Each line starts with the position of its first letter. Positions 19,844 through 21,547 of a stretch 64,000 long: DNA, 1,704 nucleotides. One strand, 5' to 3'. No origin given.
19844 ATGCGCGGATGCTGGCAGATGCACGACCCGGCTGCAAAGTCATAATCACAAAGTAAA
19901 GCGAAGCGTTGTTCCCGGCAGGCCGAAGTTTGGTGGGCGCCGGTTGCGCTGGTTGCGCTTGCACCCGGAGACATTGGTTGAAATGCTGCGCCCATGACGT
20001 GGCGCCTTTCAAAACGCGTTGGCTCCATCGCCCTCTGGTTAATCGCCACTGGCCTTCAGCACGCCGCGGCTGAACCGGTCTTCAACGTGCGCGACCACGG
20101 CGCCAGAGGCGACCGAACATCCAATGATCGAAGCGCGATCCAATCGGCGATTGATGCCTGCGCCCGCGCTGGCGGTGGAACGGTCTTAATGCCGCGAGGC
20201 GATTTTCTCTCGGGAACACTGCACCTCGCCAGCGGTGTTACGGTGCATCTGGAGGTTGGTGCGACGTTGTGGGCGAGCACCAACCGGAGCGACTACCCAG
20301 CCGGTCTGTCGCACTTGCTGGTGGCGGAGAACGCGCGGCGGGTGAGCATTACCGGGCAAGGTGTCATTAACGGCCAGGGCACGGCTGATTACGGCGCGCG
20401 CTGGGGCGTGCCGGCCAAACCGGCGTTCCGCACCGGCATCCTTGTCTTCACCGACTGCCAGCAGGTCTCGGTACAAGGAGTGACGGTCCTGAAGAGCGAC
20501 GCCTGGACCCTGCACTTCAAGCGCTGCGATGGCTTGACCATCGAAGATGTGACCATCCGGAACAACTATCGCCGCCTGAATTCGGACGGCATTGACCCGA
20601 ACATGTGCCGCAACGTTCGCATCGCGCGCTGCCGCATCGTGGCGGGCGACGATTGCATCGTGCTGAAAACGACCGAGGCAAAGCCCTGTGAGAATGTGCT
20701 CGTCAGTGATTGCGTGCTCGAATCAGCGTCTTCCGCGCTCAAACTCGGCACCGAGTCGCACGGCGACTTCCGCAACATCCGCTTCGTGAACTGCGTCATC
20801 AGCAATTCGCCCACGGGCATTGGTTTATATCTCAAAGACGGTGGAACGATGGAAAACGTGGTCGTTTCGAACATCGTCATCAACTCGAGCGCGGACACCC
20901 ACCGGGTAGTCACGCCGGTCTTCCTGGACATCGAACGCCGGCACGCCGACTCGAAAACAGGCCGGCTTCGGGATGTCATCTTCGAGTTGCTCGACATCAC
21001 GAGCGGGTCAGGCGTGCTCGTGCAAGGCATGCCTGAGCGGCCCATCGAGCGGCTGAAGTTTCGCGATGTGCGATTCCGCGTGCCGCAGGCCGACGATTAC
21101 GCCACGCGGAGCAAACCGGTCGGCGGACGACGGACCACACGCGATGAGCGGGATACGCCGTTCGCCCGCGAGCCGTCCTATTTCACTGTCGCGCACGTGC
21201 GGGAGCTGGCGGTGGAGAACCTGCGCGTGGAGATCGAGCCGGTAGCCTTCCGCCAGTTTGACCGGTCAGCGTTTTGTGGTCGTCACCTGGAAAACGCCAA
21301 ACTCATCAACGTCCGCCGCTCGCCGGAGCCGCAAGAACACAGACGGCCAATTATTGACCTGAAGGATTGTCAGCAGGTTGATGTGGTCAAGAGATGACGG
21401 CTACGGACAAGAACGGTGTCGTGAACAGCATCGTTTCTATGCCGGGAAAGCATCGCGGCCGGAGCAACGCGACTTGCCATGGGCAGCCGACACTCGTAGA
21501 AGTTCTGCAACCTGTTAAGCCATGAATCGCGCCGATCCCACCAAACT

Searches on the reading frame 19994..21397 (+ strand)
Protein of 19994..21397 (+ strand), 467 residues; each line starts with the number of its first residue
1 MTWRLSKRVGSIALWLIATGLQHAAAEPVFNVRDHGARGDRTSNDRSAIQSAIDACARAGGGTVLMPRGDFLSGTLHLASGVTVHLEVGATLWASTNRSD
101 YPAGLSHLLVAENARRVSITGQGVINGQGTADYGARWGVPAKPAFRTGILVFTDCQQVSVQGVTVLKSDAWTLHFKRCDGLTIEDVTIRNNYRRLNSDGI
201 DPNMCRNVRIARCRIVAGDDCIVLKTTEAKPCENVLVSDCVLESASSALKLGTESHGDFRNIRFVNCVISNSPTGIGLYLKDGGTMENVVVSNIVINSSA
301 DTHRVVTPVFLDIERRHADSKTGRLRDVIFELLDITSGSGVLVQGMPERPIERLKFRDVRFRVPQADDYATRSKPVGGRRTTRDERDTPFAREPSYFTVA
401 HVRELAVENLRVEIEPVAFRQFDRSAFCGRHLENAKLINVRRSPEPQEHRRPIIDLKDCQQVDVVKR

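Call 47: search_protein_families(library=ncbifam, proteins=[window:19994-21397:+], max_evalue=0.00001)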
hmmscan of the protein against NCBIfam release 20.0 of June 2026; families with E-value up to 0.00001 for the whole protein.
window:19994-21397:+ (467 aa): 5 families
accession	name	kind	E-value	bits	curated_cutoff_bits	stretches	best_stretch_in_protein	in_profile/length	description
NF051861.1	PolglcturonPglBAgro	equivalog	4.7e-65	220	600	1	44-363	10-350/437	polygalacturonase PglB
NF049898.1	RhamgalacuronBT4146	equivalog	1.7e-53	181.9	500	2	32-242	1-227/445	rhamnogalacturonidase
NF051860.1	PolglcturonPglAAgro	equivalog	1.1e-37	129.9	600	2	108-367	187-470/502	polygalacturonase PglA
NF049892.1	AlphdgalacturondseBT4155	equivalog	1.1e-35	123.2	800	2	145-359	204-429/454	alpha-d-galacturonidase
NF049899.1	RhamgalacuronBT4153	equivalog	1.8e-32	112.6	650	1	29-359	46-406/432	rhamnogalacturonidase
